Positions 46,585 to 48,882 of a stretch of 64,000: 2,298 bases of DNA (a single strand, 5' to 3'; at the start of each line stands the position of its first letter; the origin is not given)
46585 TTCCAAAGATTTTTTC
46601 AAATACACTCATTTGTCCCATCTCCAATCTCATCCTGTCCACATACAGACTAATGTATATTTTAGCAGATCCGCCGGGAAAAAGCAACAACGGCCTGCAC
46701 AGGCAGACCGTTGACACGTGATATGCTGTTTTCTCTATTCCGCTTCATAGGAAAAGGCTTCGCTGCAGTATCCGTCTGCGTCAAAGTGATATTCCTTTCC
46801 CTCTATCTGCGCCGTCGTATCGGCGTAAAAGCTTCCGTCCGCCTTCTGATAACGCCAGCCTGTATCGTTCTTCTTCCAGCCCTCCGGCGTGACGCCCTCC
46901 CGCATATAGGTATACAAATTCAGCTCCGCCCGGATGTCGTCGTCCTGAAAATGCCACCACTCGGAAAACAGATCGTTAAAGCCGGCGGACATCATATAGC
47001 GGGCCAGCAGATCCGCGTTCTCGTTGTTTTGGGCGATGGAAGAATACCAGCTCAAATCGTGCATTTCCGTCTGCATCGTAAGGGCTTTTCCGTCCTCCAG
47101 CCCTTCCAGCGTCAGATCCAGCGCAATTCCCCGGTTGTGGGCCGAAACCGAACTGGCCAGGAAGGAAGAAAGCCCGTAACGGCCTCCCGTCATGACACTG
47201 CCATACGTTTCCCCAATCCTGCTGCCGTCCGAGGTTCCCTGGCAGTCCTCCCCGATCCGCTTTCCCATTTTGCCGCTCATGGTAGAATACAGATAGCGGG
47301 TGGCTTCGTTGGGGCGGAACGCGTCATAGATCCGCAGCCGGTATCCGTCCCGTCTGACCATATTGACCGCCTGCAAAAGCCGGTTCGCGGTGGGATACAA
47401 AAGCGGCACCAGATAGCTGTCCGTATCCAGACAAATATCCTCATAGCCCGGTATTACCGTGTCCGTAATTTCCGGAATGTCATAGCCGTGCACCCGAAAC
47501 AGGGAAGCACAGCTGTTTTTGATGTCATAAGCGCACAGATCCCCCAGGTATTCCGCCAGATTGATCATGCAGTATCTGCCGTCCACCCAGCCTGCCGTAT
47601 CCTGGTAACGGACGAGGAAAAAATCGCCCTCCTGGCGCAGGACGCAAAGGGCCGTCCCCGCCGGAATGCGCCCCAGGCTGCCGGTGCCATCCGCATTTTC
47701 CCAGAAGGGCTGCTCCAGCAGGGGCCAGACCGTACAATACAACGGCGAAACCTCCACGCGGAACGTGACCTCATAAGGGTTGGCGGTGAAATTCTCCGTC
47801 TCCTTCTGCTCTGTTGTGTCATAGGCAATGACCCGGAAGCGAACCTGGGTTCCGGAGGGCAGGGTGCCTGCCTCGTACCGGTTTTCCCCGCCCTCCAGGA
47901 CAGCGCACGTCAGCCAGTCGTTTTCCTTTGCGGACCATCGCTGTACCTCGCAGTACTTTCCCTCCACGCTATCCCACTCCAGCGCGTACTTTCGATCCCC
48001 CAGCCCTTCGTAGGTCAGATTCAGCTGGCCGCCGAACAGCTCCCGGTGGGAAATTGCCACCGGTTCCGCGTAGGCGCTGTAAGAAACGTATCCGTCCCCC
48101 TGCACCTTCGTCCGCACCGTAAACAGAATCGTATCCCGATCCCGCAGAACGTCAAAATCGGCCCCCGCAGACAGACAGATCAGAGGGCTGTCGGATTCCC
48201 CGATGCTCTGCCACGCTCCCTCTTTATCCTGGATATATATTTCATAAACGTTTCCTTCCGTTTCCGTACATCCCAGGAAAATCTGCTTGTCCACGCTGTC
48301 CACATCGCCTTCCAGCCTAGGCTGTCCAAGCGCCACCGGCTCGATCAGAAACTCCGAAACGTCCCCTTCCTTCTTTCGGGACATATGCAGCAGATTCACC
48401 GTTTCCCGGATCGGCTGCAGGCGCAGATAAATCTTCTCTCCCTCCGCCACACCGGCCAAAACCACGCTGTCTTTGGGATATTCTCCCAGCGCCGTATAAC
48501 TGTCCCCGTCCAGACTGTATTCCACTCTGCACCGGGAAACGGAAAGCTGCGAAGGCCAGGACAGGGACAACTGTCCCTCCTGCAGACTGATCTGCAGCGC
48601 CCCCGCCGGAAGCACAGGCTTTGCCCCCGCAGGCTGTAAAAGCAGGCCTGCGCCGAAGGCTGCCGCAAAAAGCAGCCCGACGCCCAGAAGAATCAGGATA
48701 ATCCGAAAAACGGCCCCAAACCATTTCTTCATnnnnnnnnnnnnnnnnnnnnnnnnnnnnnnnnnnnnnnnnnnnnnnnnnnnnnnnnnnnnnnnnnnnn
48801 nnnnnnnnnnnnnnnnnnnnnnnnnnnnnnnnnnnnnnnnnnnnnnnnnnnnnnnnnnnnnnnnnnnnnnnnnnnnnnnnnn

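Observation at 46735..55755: Candidate undescribed cell-envelope remodelling operon: two extracellular VanX-like peptidases bracketing a transglutaminase-like protein and an MBOAT plus AlgX acyl-transfer pair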

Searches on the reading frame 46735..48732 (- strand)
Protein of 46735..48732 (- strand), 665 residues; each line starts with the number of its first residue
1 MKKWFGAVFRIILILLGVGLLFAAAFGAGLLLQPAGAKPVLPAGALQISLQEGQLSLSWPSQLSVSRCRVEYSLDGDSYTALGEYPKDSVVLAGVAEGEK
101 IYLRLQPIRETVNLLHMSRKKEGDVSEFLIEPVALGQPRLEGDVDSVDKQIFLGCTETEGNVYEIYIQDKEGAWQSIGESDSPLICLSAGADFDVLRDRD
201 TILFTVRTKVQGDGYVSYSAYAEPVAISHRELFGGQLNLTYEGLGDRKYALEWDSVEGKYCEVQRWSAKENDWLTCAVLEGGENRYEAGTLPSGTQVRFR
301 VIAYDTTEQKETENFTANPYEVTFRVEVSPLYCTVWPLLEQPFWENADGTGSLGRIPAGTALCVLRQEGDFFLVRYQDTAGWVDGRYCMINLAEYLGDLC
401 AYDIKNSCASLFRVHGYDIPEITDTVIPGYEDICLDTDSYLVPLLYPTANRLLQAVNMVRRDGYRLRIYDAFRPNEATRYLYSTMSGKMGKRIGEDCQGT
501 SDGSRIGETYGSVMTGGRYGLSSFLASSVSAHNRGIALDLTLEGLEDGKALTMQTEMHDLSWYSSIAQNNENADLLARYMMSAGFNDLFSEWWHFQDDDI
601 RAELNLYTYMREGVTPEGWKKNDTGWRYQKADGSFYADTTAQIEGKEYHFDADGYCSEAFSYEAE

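Call 3: search_protein_families(library=pfam, proteins=[window:46735-48732:-], max_evalue=0.01)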
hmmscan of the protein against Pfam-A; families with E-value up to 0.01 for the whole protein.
window:46735-48732:- (665 aa): 2 families
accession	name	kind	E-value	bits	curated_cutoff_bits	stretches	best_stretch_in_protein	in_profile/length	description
PF01427.22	Peptidase_M15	-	1.3e-11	45.1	27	1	527-599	107-186/199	D-ala-D-ala dipeptidase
PF02557.22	VanY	-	0.00067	19.9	25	1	449-596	9-128/132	D-alanyl-D-alanine carboxypeptidase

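Call 4: search_protein_families(library=ncbifam, proteins=[window:46735-48732:-], max_evalue=0.01)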
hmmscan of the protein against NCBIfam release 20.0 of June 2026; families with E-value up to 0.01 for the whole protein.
window:46735-48732:- (665 aa): 3 families
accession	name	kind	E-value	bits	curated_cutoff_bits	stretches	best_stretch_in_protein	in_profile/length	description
NF007557.0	PRK10178.1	equivalog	2.5e-18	66.4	176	2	529-596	95-167/188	D-alanyl-D-alanine dipeptidase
NF033115.1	dipept_VanX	equivalog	5.7e-08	32.8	320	1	453-596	49-184/199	D-Ala-D-Ala dipeptidase VanX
TIGR04211.1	SH3_and_anchor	equivalog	0.00096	18.8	65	1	353-389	21-59/198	TIGR04211 family SH3 domain-containing protein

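Call 7: find_homologous_proteins(query=window:46735-48732:-, max_evalue=0.00001)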
Query window:46735-48732:- (665 aa): 183 proteins with E <= 0.00001 among 8000 candidates; the best 120 are listed.
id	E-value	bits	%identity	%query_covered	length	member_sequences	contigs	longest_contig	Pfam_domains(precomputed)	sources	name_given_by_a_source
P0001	0.0e+0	1543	100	100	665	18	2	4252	PF01427.23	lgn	-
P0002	0.0e+0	1265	81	100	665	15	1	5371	PF01427.23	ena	-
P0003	8.1e-270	915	62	99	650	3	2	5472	PF01427.23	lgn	-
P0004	3.8e-225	767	54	96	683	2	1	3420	PF01427.23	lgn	-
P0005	4.9e-224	764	54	98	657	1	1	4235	PF01427.23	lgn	-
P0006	1.3e-219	749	52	96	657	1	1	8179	PF01427.23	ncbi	-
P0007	1.9e-217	742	52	96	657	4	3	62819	PF01427.23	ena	-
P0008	3.6e-192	658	46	98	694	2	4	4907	PF01427.23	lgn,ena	-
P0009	2.2e-185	636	47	95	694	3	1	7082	PF01427.23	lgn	-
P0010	2.0e-182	626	47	94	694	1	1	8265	PF01427.23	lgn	-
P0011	6.2e-182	625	48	94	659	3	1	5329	PF01427.23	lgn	-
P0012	1.2e-181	624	47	94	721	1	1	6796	PF08239.18,PF01427.23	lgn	-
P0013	3.6e-181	622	46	94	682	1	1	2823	PF01427.23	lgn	-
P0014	1.0e-180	621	48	92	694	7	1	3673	PF01427.23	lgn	-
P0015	1.5e-180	620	46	98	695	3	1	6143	PF01427.23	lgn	-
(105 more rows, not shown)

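Call 10: find_related_loci(query=A1, collection=genome_contigs, flank=10000)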
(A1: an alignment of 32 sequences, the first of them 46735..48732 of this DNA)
Query A1 (665 aa) in genome_contigs; peptide patterns used: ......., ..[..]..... (x = any residue, [..] = any of these).
396 stretches matched a pattern; 361 encode a relative of the query (tblastn E <= 1e-3); the best 80 are kept; 80 distinct loci.
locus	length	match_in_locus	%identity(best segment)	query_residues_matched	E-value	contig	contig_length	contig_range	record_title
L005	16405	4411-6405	80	1-665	0e+0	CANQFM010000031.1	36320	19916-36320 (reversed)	MAG: uncultured Eisenbergiella sp. isolate Lapin-005__bin61 genome assembly, contig: Lapin-005__NODE_1496_length_36320_c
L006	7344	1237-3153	55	22-658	0e+0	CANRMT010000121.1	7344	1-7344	MAG: uncultured Eisenbergiella sp. isolate Lapin-021__bin96 genome assembly, contig: Lapin-021__NODE_11956_length_7344_c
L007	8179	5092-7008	52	22-658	0e+0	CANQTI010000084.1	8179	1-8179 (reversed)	MAG: uncultured Eisenbergiella sp. isolate Lapin-008__bin41 genome assembly, contig: Lapin-008__NODE_8510_length_8179_co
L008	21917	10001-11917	52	22-658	0e+0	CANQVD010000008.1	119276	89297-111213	MAG: uncultured Eisenbergiella sp. isolate Lapin-032__bin112 genome assembly, contig: Lapin-032__NODE_251_length_119276_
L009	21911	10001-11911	47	34-665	0e+0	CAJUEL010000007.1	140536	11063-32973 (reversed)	MAG TPA_asm: uncultured Eisenbergiella sp. isolate MGBC129248 genome assembly, contig: MGBC129248.7, whole genome shotgu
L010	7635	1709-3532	46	46-658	5e-178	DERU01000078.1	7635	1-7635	MAG TPA_asm: Lachnospiraceae bacterium UBA3332 UBA3332_contig_13574, whole genome shotgun sequence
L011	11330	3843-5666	45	46-658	2e-173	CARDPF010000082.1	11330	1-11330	MAG TPA_asm: uncultured Eisenbergiella sp. isolate MGBC157598 genome assembly, contig: MGBC157598.82, whole genome shotg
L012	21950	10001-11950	61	1-660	0e+0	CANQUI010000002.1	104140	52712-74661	MAG: uncultured Eisenbergiella sp. isolate Lapin-023__bin5 genome assembly, contig: Lapin-023__NODE_244_length_104140_co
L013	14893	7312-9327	41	36-655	5e-158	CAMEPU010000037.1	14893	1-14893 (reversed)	MAG: uncultured Clostridia bacterium isolate SRR11489781_bin.2_metaWRAP_v1.3_MAG genome assembly, contig: ERZ11466806.40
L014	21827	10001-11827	43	46-658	2e-156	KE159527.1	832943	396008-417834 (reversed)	Lachnospiraceae bacterium A4 genomic scaffold acPFC-supercont1.1, whole genome shotgun sequence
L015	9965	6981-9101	38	8-656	3e-145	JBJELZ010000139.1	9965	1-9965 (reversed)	MAG: Lachnospiraceae bacterium isolate LOHA17_bin.039 NODE_3379_length_9965_cov_6.755399, whole genome shotgun sequence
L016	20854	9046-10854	41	38-657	8e-130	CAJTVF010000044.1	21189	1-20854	MAG TPA_asm: uncultured Oscillibacter sp. isolate MGBC115181 genome assembly, contig: MGBC115181.44, whole genome shotgu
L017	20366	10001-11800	41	35-651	6e-130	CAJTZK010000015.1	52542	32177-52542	MAG TPA_asm: uncultured Oscillibacter sp. isolate MGBC114107 genome assembly, contig: MGBC114107.15, whole genome shotgu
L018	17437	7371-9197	40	35-657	2e-129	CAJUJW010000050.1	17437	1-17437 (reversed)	MAG TPA_asm: uncultured Oscillibacter sp. isolate MGBC143446 genome assembly, contig: MGBC143446.50, whole genome shotgu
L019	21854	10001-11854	40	31-656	2e-126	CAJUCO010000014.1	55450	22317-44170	MAG TPA_asm: uncultured Oscillibacter sp. isolate MGBC131504 genome assembly, contig: MGBC131504.14, whole genome shotgu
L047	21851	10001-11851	37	50-655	7e-111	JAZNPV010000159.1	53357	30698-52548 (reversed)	MAG: Faecousia sp. isolate T1900044831_TS20190297.MAGScoT_cleanbin_000022 SGB_2895_k141_820140, whole genome shotgun seq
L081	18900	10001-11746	36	74-658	5e-100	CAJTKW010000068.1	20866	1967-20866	MAG TPA_asm: uncultured Acetatifactor sp. isolate MGBC100080 genome assembly, contig: MGBC100080.68, whole genome shotgu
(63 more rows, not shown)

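Call 17: search_solved_structures(query=window:46735-48732:-, max_evalue=1, show_alignments=2)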
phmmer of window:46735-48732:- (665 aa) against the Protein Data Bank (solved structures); distinct sequences matched with E-value up to 1: 7.
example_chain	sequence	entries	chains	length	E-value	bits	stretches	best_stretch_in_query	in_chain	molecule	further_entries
1r44_A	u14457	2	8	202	1e-06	30.7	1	445-596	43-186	D-alanyl-D-alanine dipeptidase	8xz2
4x36_A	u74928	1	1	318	0.00011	24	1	612-656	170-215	Autolysin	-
4iwt_A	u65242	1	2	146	0.0033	19.1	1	617-656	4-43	Lytic amidase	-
5xgp_A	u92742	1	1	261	0.15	13.7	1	397-440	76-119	Secreted Xwnt8 inhibitor sizzled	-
7el5_A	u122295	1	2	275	0.16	13.5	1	397-440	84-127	Secreted Xwnt8 inhibitor sizzled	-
3hia_A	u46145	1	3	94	0.51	11.9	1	607-655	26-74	Choline binding protein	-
2l47_A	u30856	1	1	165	0.94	11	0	305-379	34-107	N-acetylmuramoyl-L-alanine amidase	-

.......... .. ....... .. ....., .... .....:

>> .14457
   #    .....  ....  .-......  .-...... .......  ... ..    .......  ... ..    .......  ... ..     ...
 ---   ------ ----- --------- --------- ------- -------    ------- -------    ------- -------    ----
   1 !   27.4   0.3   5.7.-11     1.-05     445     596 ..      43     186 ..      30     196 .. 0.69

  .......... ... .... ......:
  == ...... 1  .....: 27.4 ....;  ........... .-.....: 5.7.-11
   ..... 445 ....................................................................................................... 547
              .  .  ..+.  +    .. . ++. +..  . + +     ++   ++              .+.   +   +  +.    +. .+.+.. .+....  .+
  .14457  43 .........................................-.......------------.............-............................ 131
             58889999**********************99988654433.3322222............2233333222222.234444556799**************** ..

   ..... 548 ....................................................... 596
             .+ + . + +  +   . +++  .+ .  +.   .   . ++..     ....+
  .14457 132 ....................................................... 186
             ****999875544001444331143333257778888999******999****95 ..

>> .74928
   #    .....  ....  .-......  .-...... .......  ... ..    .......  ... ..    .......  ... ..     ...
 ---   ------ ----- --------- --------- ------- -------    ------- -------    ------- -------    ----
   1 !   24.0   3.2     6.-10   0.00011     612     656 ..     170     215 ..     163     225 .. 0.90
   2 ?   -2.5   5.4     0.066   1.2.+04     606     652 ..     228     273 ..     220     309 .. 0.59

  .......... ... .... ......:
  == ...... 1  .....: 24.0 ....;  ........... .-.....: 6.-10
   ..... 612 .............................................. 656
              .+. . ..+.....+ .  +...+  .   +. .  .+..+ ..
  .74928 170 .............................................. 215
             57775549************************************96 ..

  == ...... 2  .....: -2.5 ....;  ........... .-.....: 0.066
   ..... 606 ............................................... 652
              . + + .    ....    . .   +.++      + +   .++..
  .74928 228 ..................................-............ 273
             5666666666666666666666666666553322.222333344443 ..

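Call 25: predict_structure(alignment_id=A1)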
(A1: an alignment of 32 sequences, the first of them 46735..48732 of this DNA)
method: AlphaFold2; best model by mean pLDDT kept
length: 665 residues; sequences in the alignment: 32
mean_pLDDT: 82.8   pTM: 0.70
mean pLDDT of the five models: 82.8, 81.6, 78.5, 78.2, 75.8
residues with pLDDT >= 90: 208; 70-90: 360; 50-70: 83; < 50: 14
segments of 3 or more residues with pLDDT < 50: 527-535
pLDDT, mean of each block of 10 residues (from residue 1): 74 90 89 85 86 89 84 89 85 89 91 88 91 88 81 75 87 87 78 66 90 88 88 72 86 85 91 92 86 91 91 88 88 92 92 92 93 93 93 92 83 82 82 78 86 87 85 65 83 70 75 78 53 57 86 73 68 83 67 55 67 81 92 92 92 88 55
secondary structure, 60 per line:
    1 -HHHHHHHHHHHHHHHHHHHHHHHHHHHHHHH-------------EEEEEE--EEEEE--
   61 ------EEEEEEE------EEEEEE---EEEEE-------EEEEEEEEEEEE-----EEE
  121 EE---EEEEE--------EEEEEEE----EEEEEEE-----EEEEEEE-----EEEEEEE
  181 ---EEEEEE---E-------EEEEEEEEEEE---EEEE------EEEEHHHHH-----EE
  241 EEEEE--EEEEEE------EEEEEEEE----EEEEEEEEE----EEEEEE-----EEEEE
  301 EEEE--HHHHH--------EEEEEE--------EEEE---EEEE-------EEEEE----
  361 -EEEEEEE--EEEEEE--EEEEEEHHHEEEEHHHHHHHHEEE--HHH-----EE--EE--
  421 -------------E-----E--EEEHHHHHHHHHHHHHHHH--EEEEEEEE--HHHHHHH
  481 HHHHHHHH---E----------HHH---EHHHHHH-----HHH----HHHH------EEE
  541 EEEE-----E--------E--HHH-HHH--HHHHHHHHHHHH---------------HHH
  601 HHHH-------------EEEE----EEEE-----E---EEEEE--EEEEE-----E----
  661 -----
elements in order: H2-32 E46-51 E54-58 E67-73 E80-85 E89-93 E101-112 E118-122 E126-130 E139-145 E150-156 E162-168 E174-180 E184-189 E201-211 E215-218 E225-228 H229-233 E239-245 E248-253 E260-267 E272-280 E285-290 E296-304 H307-311 E320-325 E334-337 E341-344 E352-356 E362-368 E371-376 E379-384 E388-391 H392-399 E400-402 E443-445 H446-461 E464-471 H474-488 H510-515 H528-531 E538-544 H571-582 H598-604 E618-621 E626-629 E639-643 E646-650

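Call 27: search_protein_families(library=pfam, max_evalue=0.01, proteins=[L047:11879-13465:+, L047:14729-15760:+, L081:11859-13763:+, L081:15087-16310:+, L014:11833-13410:+, L014:13385-15472:+, L014:4503-6362:+, L014:8620-9828:+, L014:7064-8623:+, L014:2682-2933:+])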
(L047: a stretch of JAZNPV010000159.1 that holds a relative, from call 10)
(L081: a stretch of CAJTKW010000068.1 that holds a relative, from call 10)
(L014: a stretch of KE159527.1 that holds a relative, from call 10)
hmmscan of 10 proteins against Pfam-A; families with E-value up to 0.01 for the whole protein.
L047:11879-13465:+ (528 aa): 5 families
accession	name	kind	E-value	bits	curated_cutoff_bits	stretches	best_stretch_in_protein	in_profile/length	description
PF16403.11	Bact_surface_Ig-like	-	1.5e-12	47.8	27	1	324-393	3-71/71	Bacterial surface protein, Ig-like domain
PF18981.6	InlK_D3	-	3.6e-07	30.6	25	1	354-387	34-68/75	Internalin K domain (D3/D4)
PF01841.26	Transglut_core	-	4e-06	27.5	23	1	411-493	14-108/108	Transglutaminase-like superfamily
PF00883.26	Peptidase_M17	-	0.0043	16.8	25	1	255-336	122-201/310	Cytosol aminopeptidase family, catalytic domain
PF15418.12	DUF4625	-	0.0057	17.4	27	0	367-393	104-130/131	Domain of unknown function (DUF4625)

L047:14729-15760:+ (343 aa): 0 families

L081:11859-13763:+ (634 aa): 3 families
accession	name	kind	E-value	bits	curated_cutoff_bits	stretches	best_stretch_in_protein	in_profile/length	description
PF16403.11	Bact_surface_Ig-like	-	4.6e-09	36.6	27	1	448-499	20-71/71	Bacterial surface protein, Ig-like domain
PF18981.6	InlK_D3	-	2.3e-06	28.1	25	1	440-493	16-68/75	Internalin K domain (D3/D4)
PF01841.26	Transglut_core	-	0.00019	22.1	23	1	524-599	21-108/108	Transglutaminase-like superfamily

L081:15087-16310:+ (407 aa): 1 family
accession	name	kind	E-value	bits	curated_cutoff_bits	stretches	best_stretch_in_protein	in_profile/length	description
PF13472.12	Lipase_GDSL_2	-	0.0015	19.5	32.9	1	267-316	126-175/178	GDSL-like Lipase/Acylhydrolase family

L014:11833-13410:+ (525 aa): 1 family
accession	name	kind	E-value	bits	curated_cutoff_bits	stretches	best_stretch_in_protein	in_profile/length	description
PF04932.20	Wzy_C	-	8.5e-18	65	31.7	1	149-284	4-148/149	O-Antigen ligase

L014:13385-15472:+ (695 aa): 15 families
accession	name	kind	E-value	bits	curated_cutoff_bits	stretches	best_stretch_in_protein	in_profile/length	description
PF13306.12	LRR_5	-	2.2e-12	47.4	27.7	1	444-508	40-104/127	BspA type Leucine rich repeat region (6 copies)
PF14559.12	TPR_19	-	2.7e-08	34.5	25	1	59-125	2-68/68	Tetratricopeptide repeat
PF12799.13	LRR_4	-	1e-07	32.4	27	0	610-653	1-42/44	Leucine Rich repeats (2 copies)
PF25019.1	LRR_R13L1-DRL21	-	2.5e-07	31.1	27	0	591-664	51-124/127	R13L1/DRL21 LRRs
PF13432.12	TPR_16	-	2.7e-06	28.1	32.7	1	53-107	2-56/65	Tetratricopeptide repeat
PF12895.13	ANAPC3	-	1.3e-05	25.8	27.2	1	44-106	19-80/82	Anaphase-promoting complex, cyclosome, subunit 3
PF23952.1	LRR_EndoS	-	1.6e-05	25.5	27.9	0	602-670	37-100/116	Endo-beta-N-acetylglucosaminidase EndoS LRR domain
PF23598.1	LRR_14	-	1.7e-05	24.2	40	1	515-641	69-197/353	Leucine-rich repeat region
PF13414.12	TPR_11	-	5.5e-05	23.2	26.8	1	63-95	9-41/42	TPR repeat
PF00515.34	TPR_1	-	0.0002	21.5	27.8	0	53-81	6-34/34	Tetratricopeptide repeat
PF02368.24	Big_2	-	0.00072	19.9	22.8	1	184-225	33-73/79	Bacterial Ig-like domain (group 2)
PF23247.1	LRR_RPS2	-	0.00086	19.7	27.9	0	584-653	28-97/160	Plant disease resistance protein RPS2-like, leucine-rich repeats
PF13855.12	LRR_8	-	0.0016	18.6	27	0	504-548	13-59/61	Leucine rich repeat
PF13428.12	TPR_14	-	0.0022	18.9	23.5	0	51-90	4-43/44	Tetratricopeptide repeat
PF07719.23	TPR_2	-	0.0068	16.9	27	0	53-80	6-33/34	Tetratricopeptide repeat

L014:4503-6362:+ (619 aa): 3 families
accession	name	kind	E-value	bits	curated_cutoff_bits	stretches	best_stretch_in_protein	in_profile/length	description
PF00733.27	Asn_synthase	-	3.4e-64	218.2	21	1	249-588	2-333/354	Asparagine synthase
PF13537.11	GATase_7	-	5.3e-42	143.2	25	1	55-173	2-123/123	Glutamine amidotransferase domain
PF13522.11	GATase_6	-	7e-36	123.6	27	1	39-167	1-130/130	Glutamine amidotransferase domain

L014:8620-9828:+ (402 aa): 7 families
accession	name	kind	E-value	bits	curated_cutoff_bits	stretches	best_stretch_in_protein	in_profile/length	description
PF16403.11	Bact_surface_Ig-like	-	1.3e-09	38.4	27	1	174-238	2-65/71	Bacterial surface protein, Ig-like domain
PF01841.26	Transglut_core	-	4e-09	37.2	23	1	264-362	3-107/108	Transglutaminase-like superfamily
PF18981.6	InlK_D3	-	4.5e-05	23.9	25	0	183-236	3-66/75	Internalin K domain (D3/D4)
PF08428.16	Rib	-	0.00052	21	27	0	101-166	8-74/76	Rib domain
PF19077.6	Big_13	-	0.0069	17.3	27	0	200-240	55-95/102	Bacterial Ig-like domain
PF13754.12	Big_3_4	-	0.0089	16.4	27.3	0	216-253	30-67/106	Domain of unknown function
PF13750.12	Big_3_3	-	0.0097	16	27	0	140-204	13-79/157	Bacterial Ig-like domain (group 3)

L014:7064-8623:+ (519 aa): 2 families
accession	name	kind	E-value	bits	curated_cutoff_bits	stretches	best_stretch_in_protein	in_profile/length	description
PF00501.34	AMP-binding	-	1.5e-64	218.6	29.9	1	27-380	2-384/384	AMP-binding enzyme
PF13193.12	AMP-binding_C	-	0.00031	22.1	24.5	1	439-507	1-76/76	AMP-binding enzyme C-terminal domain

L014:2682-2933:+ (83 aa): 2 families
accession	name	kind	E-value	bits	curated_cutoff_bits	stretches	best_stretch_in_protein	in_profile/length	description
PF14573.12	PP-binding_2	-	9.2e-05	23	32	1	9-74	20-82/96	Acyl-carrier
PF21821.3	Dit_like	-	0.0046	17.5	24.2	1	7-62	64-117/127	Dit-like phage tail protein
